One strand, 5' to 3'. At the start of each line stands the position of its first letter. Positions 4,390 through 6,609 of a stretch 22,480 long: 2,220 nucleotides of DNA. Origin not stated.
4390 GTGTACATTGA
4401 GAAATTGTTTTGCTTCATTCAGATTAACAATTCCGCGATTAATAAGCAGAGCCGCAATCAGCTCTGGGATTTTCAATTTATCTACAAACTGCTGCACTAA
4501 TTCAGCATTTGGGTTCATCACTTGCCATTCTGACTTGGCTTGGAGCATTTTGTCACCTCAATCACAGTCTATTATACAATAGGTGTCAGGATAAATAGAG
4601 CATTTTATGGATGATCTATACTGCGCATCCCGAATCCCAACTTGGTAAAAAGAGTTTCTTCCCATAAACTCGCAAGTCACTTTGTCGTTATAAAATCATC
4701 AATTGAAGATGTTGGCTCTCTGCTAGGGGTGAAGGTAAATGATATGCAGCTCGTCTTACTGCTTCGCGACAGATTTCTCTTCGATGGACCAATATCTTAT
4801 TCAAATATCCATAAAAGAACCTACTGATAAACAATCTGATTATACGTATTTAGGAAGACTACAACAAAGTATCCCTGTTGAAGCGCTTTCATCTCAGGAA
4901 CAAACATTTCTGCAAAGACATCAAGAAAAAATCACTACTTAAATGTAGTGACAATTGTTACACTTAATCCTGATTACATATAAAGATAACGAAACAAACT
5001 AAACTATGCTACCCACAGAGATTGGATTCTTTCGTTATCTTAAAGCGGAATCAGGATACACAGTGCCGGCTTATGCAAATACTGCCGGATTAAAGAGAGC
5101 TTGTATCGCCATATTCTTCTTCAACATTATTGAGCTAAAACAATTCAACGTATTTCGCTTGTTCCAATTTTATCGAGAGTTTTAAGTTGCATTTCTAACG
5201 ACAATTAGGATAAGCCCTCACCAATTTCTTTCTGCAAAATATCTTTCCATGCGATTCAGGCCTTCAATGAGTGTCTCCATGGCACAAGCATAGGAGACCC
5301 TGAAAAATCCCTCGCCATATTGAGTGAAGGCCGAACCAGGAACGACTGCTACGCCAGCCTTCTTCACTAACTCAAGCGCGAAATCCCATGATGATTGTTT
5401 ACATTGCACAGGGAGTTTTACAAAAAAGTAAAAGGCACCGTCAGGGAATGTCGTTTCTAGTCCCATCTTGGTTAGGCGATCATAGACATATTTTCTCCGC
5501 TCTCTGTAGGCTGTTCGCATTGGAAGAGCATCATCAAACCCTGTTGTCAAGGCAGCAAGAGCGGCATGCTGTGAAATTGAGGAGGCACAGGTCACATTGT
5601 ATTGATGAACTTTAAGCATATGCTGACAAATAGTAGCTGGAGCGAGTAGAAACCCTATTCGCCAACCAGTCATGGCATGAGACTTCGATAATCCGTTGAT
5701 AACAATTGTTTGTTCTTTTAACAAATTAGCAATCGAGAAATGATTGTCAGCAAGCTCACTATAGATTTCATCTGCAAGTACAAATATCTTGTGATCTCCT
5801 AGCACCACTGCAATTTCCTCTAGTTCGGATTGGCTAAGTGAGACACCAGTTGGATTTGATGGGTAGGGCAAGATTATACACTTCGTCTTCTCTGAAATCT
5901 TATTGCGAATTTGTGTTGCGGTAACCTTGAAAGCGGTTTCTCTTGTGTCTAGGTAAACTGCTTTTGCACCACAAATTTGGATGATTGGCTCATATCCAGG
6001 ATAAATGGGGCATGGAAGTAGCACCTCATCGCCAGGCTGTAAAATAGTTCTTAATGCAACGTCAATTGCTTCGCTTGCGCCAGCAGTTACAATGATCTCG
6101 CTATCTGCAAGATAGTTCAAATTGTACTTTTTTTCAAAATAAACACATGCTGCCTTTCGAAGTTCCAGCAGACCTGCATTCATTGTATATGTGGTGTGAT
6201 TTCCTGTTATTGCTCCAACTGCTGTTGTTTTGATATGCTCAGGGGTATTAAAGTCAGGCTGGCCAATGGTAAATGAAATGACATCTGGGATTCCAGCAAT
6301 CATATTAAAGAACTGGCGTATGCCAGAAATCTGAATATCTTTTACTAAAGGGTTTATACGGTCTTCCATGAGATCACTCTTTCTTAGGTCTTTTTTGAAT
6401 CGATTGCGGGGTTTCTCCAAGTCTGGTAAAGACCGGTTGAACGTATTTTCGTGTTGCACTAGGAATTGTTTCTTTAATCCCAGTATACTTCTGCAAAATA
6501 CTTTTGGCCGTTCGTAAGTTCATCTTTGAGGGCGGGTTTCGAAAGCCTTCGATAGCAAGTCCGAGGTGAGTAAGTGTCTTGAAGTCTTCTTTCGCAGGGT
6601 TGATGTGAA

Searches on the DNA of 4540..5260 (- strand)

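Call 46: search_dna_similar(query=window:5166-5213:-, collection=plasmids, mode=distant, max_evalue=10, max_rows=15)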
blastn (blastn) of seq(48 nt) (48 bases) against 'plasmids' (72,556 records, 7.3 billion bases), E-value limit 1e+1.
Records with a match: 655; places in all: 658; records where one place covers at least 80% of the query: 0.
Best place of each record, by identity: >=99% 652; 90-95% 2; 80-90% 1.
By first word of the organism name: Escherichia 618; Salmonella 17; Klebsiella 10; Shigella 7; Lactococcus 2; Borreliella 1.
By predicted mobility (MOB-suite, as given by PLSDB): conjugative 598; mobilizable 40; non-mobilizable 17.
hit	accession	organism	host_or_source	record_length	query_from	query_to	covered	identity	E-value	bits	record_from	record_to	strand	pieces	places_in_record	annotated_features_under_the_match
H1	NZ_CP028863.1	Borreliella garinii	Ixodes ricinus,tick found on bird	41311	16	46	65%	87.9%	3e+0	36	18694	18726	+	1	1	hypothetical protein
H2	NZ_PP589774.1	Lactococcus sp.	Bacterial culture,Dairy environment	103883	8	30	48%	91.3%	1e+1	34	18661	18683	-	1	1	none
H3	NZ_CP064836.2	Lactococcus lactis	Whole organism,Dairy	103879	8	30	48%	91.3%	1e+1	34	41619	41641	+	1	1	none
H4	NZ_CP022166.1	Escherichia coli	Homo sapiens,urine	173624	29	46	38%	100.0%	1e+1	34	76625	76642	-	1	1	none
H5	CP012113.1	Escherichia coli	Gallus gallus domesticus,peritoneal ...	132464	29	46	38%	100.0%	1e+1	34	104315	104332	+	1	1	none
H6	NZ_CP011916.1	Escherichia coli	Gallus gallus domesticus,peritoneal ...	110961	29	46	38%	100.0%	1e+1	34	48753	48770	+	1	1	none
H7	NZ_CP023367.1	Escherichia coli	canine,whole organism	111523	29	46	38%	100.0%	1e+1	34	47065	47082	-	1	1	none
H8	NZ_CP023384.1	Escherichia coli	canine,whole organism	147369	29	46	38%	100.0%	1e+1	34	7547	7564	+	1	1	none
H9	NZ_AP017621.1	Escherichia coli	Bos taurus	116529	29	46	38%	100.0%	1e+1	34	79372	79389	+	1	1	none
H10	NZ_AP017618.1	Escherichia coli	Bos taurus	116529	29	46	38%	100.0%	1e+1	34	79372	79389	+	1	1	none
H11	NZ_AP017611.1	Escherichia coli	Sus scrofa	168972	29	46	38%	100.0%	1e+1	34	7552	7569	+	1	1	none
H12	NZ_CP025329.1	Escherichia coli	Duck,Whole blood,Whole blood of a duck ...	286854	29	46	38%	100.0%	1e+1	34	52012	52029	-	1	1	none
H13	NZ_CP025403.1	Escherichia coli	Homo sapiens,Respiratory secretions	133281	29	46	38%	100.0%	1e+1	34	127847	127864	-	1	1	none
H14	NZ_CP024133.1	Escherichia coli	single cell,clinical patient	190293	29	46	38%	100.0%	1e+1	34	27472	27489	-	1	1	none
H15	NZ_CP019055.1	Escherichia coli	Homo sapiens,Rectal Swab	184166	29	46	38%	100.0%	1e+1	34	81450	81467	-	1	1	none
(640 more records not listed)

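Call 48: search_rna_families(source=window, start=4540, end=5260, threshold=evalue, max_evalue=1)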
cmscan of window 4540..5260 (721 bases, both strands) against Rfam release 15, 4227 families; matches with E-value up to 1: 2.
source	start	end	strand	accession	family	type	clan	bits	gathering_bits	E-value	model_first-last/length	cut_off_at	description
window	4959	5066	+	RF04157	MIR9486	Gene; miRNA;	-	20.2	100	0.24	1-119/119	no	MIR9486 microRNA precursor family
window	4958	5066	+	RF00551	bicoid_3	Cis-reg;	-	19.6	91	0.026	1-552/552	no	Bicoid 3'-UTR regulatory element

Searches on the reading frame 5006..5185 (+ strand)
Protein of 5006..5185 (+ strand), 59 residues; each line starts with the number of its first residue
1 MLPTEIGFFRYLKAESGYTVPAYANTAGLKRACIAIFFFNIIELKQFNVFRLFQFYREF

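Call 72: search_protein_families(library=pfam, proteins=[window:5006-5185:+], max_evalue=0.1)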
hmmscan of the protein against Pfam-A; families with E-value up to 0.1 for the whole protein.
window:5006-5185:+ (59 aa): 0 families

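Call 74: list_cluster_members(proteins=[window:5006-5185:+, window:20324-20491:+, window:20495-20629:+, window:20476-20604:-, window:20173-20370:-, window:4739-4942:+, window:1362-1631:+, window:20830-22428:+])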
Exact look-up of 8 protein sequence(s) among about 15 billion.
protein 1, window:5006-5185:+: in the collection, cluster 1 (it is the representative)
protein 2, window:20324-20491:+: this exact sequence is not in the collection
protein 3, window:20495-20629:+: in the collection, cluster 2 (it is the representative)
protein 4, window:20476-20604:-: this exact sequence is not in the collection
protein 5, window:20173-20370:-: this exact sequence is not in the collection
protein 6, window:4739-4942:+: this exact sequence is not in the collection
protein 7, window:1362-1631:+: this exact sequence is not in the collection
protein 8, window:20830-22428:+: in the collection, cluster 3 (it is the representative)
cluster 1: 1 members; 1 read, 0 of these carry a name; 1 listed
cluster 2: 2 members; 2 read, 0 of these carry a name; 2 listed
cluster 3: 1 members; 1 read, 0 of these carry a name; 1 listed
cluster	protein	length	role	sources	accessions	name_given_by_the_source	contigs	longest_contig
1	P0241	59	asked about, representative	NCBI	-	-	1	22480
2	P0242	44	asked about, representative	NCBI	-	-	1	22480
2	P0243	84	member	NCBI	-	-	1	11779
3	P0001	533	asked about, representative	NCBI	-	-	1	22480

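Call 76: find_encoding_contigs(protein=P0243, flank=10000, max_places=5)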
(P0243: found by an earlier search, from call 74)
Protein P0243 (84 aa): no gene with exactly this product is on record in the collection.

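Call 77: find_homologous_proteins(query=P0242, max_evalue=1)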
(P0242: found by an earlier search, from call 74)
Query P0242 (44 aa): 2 proteins with E <= 1 among 2 candidates.
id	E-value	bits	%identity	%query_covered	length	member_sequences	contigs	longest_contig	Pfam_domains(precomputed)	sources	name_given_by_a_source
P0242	3.0e-22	93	100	100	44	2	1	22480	-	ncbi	-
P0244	1.2e-18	82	93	100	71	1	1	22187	-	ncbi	-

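Call 79: find_encoding_contigs(protein=P0244, flank=10000, max_places=5)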
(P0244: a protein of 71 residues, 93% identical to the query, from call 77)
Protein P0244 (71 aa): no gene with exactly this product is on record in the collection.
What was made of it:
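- The DNA of the two other H copies could not be retrieved (calls 76, 79).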

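Call 84: search_protein_representatives(protein=P0241)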
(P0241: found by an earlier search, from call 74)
Query: 59 residues. Proteins with E-value up to 0.001 (for the whole library): 3; up to 1e-10: 1; up to 1e-30: 1. The best 3 are listed.
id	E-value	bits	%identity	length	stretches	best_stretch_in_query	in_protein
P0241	3.8e-32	124.3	100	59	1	1-59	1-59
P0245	4.2e-04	36.5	48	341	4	6-31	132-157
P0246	5.7e-04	36.1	39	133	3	16-44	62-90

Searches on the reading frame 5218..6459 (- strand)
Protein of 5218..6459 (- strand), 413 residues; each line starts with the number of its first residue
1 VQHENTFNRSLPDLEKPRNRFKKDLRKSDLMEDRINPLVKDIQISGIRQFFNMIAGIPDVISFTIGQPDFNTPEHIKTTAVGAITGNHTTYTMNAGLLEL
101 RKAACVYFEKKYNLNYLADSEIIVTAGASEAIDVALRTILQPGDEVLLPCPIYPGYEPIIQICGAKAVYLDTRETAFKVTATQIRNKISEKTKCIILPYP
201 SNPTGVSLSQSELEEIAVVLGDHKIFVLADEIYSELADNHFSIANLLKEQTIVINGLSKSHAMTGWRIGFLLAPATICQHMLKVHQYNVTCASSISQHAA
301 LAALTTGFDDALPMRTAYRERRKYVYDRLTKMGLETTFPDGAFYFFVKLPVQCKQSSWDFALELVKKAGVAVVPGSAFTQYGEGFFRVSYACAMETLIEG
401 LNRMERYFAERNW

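Call 25: search_protein_families(library=pfam, proteins=[window:5218-6459:-])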
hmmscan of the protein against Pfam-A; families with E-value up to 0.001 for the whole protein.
window:5218-6459:- (413 aa): 5 families
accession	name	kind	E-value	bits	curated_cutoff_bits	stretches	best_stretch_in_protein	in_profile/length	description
PF00155.27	Aminotran_1_2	-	6.8e-66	223.3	19.7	1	59-397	2-354/361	Aminotransferase class I and II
PF01041.23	DegT_DnrJ_EryC1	-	1.7e-09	37.8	19.8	1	108-230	29-145/360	DegT/DnrJ/EryC1/StrS aminotransferase family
PF01053.26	Cys_Met_Meta_PP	-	6.3e-06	25.4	27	1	122-232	71-175/381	Cys/Met metabolism PLP-dependent enzyme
PF00266.25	Aminotran_5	-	3.6e-05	23.3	21.5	1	118-230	60-175/371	Aminotransferase class-V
PF01276.26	OKR_DC_1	-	0.00084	18.6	27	0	116-182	79-145/417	Orn/Lys/Arg decarboxylase, major domain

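Call 54: find_homologous_proteins(query=window:5218-6369:-, max_evalue=1e-80)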
Query window:5218-6369:- (383 aa): 6852 proteins with E <= 1e-80 among 8000 candidates; the best 120 are listed.
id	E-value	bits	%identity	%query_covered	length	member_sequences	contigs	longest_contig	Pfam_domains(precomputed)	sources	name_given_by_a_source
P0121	6.7e-257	869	100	100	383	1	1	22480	PF00155.28,PF01053.27,PF01041.24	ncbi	-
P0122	8.2e-175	599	69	99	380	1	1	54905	PF00155.28,PF00266.26,PF01053.27,PF01041.24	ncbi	-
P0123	9.2e-173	593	68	99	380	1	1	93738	PF00155.28,PF00266.26,PF01041.24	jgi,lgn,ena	-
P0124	5.7e-171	587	69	98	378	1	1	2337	PF00155.28,PF01053.27,PF01041.24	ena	-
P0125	1.0e-170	586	69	99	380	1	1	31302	PF00155.28,PF00266.26,PF01053.27,PF01041.24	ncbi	-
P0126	4.1e-164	564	65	99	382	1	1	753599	PF00155.28,PF00266.26,PF01053.27,PF01041.24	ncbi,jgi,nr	ncbi:MAG: aminotransferase [Bacillales bacterium]|jgi:aminotransferase|nr:aminotransferase [Bacillal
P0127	2.9e-163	561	66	98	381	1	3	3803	PF00155.28,PF01053.27,PF01041.24,PF01276.27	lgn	-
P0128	3.6e-163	561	66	99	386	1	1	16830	PF00155.28,PF00266.26,PF01053.27,PF01041.24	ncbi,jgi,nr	ncbi:MAG: N-acetyl-L,L-diaminopimelate aminotransferase [Bacillales bacterium]|jgi:aminotransferase|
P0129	2.3e-162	558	66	99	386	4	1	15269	PF00155.28,PF00266.26,PF01053.27,PF01041.24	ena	-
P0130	2.4e-160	552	66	98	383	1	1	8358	PF00155.28,PF01041.24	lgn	-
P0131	3.7e-159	548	64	100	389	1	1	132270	PF00155.28,PF00266.26,PF01053.27,PF01041.24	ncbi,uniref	ncbi:aminotransferase A [Heyndrickxia sp. NPDC080065]|uniref:aminotransferase A n=1 Tax=Heyndrickxia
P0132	5.5e-159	547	64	100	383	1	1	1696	PF00155.28,PF01041.24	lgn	-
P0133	6.9e-159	547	67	99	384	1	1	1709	PF00155.28,PF01041.24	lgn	-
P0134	1.4e-158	546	64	100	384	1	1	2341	PF00155.28,PF01041.24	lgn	-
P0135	2.1e-158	545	64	100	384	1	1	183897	PF00155.28,PF01041.24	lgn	-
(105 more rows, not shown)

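Call 55: find_encoding_contigs(protein=P0122, flank=10000, max_places=1)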
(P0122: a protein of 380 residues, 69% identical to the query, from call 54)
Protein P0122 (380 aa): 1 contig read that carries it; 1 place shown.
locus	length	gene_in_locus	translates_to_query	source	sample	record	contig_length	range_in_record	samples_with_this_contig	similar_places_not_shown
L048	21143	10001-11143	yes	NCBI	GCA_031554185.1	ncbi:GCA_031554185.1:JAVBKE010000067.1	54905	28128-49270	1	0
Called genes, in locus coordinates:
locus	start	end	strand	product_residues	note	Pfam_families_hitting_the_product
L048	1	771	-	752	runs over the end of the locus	PF07549:Sec_GG (faint), PF21760:SecD_1st, PF22599:SecDF_P1_head, PF03176:MMPL (weak), PF02355:SecD_SecF_C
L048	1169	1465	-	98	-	PF13797:Post_transc_reg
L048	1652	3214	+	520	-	PF01554:MatE (weak), PF01943:Polysacc_synt, PF03023:MurJ (weak), PF01554:MatE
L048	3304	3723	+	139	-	PF12670:DUF3792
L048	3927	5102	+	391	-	PF19092:DUF5780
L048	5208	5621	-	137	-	-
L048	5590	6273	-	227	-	-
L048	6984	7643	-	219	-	PF00702:Hydrolase, PF12710:HAD, PF13419:HAD_2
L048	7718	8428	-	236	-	PF08503:DapH_N, PF25087:GMPPB_C (faint), PF25084:LbH_EIF2B (weak), PF00132:Hexapep, PF14602:Hexapep_2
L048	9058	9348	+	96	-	-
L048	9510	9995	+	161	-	PF14177:YkyB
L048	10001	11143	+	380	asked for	PF00155:Aminotran_1_2, PF00266:Aminotran_5 (weak), PF01041:DegT_DnrJ_EryC1, PF01053:Cys_Met_Meta_PP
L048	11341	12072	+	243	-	PF00520:Ion_trans (weak), PF07885:Ion_trans_2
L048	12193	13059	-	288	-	PF03446:NAD_binding_2, PF03807:F420_oxidored, PF14833:NAD_binding_11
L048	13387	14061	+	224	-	PF12389:Peptidase_M73 (faint)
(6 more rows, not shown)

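Call 56: find_encoding_contigs(protein=P0126, flank=10000, max_places=1)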
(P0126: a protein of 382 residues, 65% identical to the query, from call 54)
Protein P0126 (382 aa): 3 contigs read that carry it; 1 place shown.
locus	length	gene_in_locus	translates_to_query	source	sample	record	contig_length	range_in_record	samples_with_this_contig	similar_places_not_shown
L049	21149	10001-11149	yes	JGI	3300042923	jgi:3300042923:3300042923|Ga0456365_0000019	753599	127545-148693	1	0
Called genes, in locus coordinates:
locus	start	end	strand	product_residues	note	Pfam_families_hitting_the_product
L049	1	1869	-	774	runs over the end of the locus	PF01368:DHH, PF02272:DHHA1, PF17768:RecJ_OB, PF10141:ssDNA-exonuc_C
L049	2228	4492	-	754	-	PF07549:Sec_GG (faint), PF21760:SecD_1st, PF22599:SecDF_P1_head, PF02355:SecD_SecF_C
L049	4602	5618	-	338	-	PF13797:Post_transc_reg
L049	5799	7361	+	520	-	PF01554:MatE (weak), PF01943:Polysacc_synt, PF03023:MurJ, PF01554:MatE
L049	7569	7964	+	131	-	PF12670:DUF3792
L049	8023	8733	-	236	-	PF08503:DapH_N, PF25084:LbH_EIF2B (faint), PF25087:GMPPB_C (faint), PF00132:Hexapep, PF14602:Hexapep_2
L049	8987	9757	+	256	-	-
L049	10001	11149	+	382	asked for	PF00155:Aminotran_1_2, PF00266:Aminotran_5 (faint), PF01041:DegT_DnrJ_EryC1, PF01053:Cys_Met_Meta_PP (weak)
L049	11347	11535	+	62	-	PF09953:DUF2187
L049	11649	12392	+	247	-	PF00557:Peptidase_M24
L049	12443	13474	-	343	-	-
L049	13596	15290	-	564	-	PF01432:Peptidase_M3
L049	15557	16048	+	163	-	-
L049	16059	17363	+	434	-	PF00083:Sugar_tr, PF07690:MFS_1, PF06779:MFS_4, PF00083:Sugar_tr (weak), PF07690:MFS_1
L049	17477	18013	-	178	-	PF12822:ECF_trnsprt, PF02632:BioY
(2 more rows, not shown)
